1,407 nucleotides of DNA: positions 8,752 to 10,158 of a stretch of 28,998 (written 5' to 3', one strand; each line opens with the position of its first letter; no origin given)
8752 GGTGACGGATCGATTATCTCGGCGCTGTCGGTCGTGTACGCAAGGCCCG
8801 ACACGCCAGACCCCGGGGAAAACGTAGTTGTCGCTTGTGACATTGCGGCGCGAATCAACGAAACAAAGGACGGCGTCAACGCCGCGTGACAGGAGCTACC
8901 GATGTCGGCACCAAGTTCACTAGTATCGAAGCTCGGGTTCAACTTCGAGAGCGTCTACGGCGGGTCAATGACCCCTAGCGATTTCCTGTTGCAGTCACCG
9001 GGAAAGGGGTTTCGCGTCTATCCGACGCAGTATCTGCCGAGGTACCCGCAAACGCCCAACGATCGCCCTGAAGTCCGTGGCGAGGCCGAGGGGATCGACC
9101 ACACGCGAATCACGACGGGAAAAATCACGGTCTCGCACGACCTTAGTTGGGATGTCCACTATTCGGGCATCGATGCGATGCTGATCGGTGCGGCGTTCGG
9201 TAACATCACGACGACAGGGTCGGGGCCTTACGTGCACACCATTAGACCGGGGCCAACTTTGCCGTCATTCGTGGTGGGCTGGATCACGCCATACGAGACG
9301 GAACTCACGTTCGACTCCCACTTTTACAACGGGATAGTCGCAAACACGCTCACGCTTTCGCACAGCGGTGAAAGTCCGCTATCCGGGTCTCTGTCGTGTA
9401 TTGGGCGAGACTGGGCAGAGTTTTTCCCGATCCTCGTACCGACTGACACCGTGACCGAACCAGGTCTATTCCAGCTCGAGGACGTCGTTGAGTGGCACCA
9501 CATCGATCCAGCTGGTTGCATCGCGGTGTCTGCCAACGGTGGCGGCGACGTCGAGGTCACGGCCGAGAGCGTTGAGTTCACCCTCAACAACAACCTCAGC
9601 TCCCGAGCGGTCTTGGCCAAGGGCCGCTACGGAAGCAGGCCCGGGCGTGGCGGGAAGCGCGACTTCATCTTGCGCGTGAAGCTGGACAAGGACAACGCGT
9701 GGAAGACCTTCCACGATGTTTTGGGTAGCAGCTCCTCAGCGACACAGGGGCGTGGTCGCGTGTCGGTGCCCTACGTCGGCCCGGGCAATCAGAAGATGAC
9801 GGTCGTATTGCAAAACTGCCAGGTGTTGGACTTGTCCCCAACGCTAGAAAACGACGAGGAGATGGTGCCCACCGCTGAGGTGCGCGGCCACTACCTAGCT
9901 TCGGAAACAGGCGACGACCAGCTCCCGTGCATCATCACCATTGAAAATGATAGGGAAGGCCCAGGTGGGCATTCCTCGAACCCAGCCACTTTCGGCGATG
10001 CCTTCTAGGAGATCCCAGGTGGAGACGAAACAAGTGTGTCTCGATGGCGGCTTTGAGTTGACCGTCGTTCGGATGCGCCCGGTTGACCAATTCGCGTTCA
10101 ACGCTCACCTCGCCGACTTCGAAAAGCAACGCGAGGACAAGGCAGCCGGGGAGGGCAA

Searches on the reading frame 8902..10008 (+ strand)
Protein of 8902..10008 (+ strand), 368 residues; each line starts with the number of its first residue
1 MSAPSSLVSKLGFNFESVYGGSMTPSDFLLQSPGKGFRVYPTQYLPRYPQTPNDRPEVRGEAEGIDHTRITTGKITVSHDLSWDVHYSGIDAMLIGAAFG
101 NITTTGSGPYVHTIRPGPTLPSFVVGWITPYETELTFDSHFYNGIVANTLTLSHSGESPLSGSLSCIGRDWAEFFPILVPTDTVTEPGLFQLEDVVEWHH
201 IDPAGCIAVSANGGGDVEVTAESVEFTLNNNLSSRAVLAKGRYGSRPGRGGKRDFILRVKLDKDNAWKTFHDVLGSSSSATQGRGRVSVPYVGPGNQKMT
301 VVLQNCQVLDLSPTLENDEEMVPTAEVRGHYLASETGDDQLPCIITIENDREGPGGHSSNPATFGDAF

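Call 31: search_protein_families(library=pfam, proteins=[window:8902-10008:+], max_evalue=0.001)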
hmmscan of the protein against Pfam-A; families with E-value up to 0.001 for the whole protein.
window:8902-10008:+ (368 aa): 1 family
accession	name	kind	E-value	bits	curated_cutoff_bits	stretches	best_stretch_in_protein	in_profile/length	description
PF18906.5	Phage_tube_2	-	1.6e-09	38.2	27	1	9-242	4-195/266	Phage tail tube protein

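Call 32: search_protein_families(library=phrogs, proteins=[window:8902-10008:+], max_evalue=0.001)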
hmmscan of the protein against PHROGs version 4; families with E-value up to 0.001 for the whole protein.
window:8902-10008:+ (368 aa): 1 family
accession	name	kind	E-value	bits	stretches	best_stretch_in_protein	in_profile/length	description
phrog_290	-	tail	7.3e-16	59.5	1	15-332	25-319/411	minor tail protein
